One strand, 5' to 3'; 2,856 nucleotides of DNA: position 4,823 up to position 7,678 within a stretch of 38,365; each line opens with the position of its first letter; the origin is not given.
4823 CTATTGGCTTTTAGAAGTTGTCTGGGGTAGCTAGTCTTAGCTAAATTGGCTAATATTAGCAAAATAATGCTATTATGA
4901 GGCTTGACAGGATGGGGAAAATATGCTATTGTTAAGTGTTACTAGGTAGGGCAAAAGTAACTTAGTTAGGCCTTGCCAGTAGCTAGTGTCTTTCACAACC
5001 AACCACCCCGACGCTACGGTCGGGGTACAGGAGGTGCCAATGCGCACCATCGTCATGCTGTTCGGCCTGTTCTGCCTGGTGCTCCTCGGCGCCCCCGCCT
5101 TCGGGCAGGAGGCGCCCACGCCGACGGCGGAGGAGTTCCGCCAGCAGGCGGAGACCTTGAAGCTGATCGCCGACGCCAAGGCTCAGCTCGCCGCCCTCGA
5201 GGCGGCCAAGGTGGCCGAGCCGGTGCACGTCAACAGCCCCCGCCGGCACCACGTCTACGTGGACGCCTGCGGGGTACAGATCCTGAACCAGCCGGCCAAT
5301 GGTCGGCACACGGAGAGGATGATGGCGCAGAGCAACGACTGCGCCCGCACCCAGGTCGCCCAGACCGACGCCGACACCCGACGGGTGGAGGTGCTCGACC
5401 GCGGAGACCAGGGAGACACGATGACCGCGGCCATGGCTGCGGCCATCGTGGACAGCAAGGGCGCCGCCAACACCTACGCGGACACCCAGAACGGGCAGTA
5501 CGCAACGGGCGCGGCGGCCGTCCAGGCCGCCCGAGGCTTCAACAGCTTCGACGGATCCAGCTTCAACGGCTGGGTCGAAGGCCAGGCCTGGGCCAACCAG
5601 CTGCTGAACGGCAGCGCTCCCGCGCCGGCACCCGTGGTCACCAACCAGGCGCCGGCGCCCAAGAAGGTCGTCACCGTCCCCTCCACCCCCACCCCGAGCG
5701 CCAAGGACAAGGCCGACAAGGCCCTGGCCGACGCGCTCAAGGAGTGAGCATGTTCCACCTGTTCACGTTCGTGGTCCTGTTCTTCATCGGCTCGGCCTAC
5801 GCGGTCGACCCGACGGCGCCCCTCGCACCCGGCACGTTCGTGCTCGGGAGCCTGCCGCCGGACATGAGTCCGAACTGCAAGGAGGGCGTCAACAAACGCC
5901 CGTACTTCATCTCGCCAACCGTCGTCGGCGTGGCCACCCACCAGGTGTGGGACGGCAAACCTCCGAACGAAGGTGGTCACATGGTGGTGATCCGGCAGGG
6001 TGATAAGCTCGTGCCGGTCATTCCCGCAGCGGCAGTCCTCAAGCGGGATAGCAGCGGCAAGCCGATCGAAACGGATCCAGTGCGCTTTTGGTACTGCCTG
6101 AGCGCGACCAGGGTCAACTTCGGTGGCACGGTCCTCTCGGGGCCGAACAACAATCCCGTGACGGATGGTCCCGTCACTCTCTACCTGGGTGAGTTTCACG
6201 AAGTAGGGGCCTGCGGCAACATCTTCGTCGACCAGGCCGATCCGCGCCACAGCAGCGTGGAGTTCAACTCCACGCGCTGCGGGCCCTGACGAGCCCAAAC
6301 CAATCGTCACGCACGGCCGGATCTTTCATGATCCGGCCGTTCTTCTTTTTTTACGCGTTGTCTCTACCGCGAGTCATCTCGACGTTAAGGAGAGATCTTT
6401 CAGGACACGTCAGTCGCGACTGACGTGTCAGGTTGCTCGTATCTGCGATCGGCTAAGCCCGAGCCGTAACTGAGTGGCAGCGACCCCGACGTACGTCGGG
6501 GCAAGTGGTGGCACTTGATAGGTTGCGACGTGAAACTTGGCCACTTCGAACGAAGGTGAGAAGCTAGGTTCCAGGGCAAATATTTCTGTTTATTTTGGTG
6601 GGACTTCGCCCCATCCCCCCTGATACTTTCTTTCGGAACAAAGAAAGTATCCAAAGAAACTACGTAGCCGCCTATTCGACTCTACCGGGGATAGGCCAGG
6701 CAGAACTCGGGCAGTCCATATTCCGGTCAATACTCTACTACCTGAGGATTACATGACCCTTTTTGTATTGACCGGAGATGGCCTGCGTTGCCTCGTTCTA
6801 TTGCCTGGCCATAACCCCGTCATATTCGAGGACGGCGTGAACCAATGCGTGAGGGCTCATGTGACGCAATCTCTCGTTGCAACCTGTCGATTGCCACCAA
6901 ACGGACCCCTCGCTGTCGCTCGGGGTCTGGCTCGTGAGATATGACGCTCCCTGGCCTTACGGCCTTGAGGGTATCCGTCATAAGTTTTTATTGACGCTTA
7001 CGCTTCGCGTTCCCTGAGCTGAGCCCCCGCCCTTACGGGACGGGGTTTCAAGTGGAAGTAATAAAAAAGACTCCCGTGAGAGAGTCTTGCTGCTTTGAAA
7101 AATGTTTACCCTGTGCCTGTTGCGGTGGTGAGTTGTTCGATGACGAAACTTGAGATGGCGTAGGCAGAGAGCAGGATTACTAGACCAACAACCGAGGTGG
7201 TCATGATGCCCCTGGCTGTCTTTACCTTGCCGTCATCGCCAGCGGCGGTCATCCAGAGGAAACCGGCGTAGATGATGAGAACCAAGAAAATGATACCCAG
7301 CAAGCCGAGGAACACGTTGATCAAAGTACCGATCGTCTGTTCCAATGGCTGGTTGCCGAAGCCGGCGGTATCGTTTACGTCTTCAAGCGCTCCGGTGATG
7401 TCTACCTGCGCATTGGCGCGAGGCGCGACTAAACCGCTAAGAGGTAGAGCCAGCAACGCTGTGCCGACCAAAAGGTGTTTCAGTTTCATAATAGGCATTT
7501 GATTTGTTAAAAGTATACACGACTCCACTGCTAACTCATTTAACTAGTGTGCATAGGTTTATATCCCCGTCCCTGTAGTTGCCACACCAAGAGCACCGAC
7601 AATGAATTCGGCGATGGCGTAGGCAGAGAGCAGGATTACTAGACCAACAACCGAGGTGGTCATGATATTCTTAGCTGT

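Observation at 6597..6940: Unclassified ~340-nt structured repeat family: three full and two partial copies in 38 kb, with compensatory base changes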

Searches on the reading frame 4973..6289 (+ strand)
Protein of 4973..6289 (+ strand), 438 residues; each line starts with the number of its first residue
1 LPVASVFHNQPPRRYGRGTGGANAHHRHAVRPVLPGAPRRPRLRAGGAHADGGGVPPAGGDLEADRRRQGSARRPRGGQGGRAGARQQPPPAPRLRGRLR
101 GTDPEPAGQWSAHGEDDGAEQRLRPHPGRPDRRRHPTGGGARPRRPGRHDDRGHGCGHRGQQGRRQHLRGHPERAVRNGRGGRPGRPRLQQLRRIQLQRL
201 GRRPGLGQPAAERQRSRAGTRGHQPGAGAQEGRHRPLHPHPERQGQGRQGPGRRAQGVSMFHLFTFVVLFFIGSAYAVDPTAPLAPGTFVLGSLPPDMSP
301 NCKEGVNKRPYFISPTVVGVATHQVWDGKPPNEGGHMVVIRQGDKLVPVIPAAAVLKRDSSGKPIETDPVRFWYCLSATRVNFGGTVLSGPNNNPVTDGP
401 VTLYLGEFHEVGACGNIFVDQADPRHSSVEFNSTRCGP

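Call 7: search_protein_families(library=pfam, proteins=[window:4973-6289:+])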
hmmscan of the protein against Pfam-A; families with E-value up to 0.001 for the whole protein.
window:4973-6289:+ (438 aa): 0 families

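Call 19: search_protein_families(library=ncbifam, proteins=[window:4973-6289:+])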
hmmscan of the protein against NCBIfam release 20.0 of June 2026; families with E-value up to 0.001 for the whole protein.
window:4973-6289:+ (438 aa): 0 families

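Call 38: search_protein_families(library=pfam, proteins=[window:4973-6289:+], max_evalue=1)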
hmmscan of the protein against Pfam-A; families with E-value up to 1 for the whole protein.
window:4973-6289:+ (438 aa): 2 families
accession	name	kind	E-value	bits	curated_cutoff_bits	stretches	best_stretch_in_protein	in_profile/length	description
PF17398.7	NolB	-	0.13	13.2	25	1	22-64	74-117/153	Nodulation protein NolB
PF13803.12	DUF4184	-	0.21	11.8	25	1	256-328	53-123/229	Domain of unknown function (DUF4184)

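Call 39: search_protein_families(library=padloc, proteins=[window:4973-6289:+], max_evalue=0.1)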
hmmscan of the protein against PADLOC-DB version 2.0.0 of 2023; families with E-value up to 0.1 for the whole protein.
window:4973-6289:+ (438 aa): 0 families

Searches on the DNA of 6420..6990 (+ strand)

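Call 17: search_dna_similar(query=window:6590-6945:+, collection=plasmids, mode=distant)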
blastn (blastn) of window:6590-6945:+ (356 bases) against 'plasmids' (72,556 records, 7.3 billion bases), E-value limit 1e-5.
No match.

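Call 18: search_dna_similar(query=window:6590-6945:+, collection=phages, mode=distant)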
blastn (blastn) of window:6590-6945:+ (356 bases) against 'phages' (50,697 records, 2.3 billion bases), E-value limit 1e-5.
No match.

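Call 44: search_rna_families(source=window, start=6420, end=6990, threshold=evalue, max_evalue=10, show_alignments=2)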
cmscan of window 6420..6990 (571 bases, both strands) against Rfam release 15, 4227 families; matches with E-value up to 10: 4.
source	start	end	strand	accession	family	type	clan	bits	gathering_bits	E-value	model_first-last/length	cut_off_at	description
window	6588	6724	-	RF03546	Flavivirus-5UTR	Cis-reg;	CL00129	19.5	80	0.15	1-156/156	no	Flavivirus 5' UTR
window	6632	6656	-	RF01339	CRISPR-DR27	Gene; CRISPR;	-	16.9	35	8.5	1-25/25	no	CRISPR RNA direct repeat element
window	6704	6789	+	RF03978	mir-1269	Gene; miRNA;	-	16.4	100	7.5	1-90/90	no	mir-1269 microRNA precursor family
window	6622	6651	-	RF04240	mir-4716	Gene; miRNA;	-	14.6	76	6.2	1-84/84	no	mir-4716 microRNA precursor family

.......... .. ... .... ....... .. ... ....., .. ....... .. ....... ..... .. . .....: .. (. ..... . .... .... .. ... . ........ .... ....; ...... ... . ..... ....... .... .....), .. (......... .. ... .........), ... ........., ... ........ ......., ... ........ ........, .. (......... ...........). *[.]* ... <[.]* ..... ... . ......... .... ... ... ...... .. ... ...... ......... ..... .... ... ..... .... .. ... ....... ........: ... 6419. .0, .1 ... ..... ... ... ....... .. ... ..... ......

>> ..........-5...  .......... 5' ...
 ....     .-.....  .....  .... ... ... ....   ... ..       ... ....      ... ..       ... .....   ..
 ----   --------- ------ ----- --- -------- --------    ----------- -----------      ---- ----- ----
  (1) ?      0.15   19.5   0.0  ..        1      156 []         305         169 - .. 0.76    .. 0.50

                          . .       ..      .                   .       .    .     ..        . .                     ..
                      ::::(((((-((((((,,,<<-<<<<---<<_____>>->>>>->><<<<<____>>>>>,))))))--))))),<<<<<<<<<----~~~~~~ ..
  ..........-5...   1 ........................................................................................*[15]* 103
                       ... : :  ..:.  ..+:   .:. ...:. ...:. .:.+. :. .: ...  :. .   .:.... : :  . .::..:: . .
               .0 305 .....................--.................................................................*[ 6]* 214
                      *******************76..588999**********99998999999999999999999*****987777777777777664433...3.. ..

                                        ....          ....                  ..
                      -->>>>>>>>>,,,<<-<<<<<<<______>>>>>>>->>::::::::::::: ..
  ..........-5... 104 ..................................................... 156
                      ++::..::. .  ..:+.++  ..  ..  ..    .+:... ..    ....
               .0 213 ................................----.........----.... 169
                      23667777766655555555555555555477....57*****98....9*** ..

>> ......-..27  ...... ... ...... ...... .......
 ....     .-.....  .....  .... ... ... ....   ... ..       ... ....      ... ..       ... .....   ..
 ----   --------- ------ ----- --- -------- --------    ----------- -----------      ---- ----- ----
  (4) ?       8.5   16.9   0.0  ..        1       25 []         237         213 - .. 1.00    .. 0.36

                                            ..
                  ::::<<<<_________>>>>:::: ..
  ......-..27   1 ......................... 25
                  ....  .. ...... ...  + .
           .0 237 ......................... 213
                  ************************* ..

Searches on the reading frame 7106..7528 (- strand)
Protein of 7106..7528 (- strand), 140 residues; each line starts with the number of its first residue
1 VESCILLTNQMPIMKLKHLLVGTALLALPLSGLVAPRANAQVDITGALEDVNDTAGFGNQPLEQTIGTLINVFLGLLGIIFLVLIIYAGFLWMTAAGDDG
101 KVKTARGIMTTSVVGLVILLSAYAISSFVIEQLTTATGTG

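Call 7: search_protein_families(library=pfam, proteins=[window:7106-7528:-])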
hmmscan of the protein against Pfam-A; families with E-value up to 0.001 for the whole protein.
window:7106-7528:- (140 aa): 1 family
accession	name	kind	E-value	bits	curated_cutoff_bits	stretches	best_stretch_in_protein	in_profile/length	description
PF18895.5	T4SS_pilin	-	1.1e-09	38.6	26.6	1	60-129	3-71/71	Type IV secretion system pilin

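Call 83: find_encoding_contigs(protein=window:7106-7489:-, flank=3000, max_places=10)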
Protein window:7106-7489:- (127 aa): no gene with exactly this product is on record in the collection.

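Call 84: find_encoding_contigs(protein=window:7109-7489:-, flank=3000, max_places=10)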
Protein seq(127 aa) (127 aa): no gene with exactly this product is on record in the collection.
